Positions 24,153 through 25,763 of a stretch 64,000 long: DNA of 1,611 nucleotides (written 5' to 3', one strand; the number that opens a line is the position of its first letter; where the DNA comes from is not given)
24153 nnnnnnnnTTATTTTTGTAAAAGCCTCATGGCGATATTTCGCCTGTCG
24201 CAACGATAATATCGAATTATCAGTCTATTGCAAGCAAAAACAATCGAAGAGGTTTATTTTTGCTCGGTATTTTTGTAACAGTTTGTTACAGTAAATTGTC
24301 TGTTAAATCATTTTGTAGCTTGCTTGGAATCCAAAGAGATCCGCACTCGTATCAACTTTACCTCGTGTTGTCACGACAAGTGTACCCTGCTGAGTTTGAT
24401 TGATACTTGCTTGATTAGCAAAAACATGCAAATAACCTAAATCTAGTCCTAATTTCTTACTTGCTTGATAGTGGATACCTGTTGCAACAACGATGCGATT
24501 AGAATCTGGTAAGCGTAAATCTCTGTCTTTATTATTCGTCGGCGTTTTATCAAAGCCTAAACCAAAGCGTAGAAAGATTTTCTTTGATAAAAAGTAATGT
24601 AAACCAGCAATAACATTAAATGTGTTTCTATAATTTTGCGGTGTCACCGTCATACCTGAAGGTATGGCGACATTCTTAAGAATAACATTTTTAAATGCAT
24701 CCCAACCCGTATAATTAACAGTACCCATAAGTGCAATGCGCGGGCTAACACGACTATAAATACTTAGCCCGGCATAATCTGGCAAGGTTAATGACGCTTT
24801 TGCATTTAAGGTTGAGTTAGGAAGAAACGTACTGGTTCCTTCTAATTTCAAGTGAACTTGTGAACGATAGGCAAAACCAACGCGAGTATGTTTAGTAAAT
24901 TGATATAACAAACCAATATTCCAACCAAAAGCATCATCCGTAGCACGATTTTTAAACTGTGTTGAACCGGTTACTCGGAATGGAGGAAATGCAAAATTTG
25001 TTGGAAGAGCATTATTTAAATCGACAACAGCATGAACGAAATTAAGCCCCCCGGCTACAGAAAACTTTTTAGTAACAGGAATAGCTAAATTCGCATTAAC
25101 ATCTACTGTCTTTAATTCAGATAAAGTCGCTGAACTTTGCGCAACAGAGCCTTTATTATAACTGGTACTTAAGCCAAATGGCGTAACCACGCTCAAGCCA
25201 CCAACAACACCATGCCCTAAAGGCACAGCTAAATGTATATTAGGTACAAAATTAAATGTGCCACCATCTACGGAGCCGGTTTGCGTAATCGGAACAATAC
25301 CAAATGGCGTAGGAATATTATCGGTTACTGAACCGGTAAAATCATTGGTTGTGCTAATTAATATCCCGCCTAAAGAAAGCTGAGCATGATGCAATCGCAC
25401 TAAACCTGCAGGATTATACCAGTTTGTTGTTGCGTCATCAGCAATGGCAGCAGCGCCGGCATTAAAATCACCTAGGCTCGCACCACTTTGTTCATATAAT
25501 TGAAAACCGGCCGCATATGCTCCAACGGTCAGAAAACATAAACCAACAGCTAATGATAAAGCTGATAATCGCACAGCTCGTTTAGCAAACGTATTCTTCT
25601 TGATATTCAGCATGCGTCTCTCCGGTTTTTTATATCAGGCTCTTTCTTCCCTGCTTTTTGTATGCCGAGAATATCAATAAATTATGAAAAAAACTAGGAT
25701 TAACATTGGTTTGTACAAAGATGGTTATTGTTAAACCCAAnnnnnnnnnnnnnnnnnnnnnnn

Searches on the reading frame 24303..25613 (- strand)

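Call 10: search_protein_families(library=pfam, proteins=[window:24303-25613:-], max_evalue=0.001)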
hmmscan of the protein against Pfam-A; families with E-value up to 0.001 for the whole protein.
window:24303-25613:- (436 aa): 3 families
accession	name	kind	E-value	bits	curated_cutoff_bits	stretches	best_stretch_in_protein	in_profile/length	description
PF03349.22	Toluene_X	-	2.6e-81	273.7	29.7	1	27-434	3-420/421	Outer membrane protein transport protein (OMPP1/FadL/TodX)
PF13505.12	OMP_b-brl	-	6.2e-07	30.2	28.7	0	134-259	46-158/175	Outer membrane protein beta-barrel domain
PF10677.15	DUF2490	-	1.5e-05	25.2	29.8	0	370-406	150-184/186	Protein of unknown function (DUF2490)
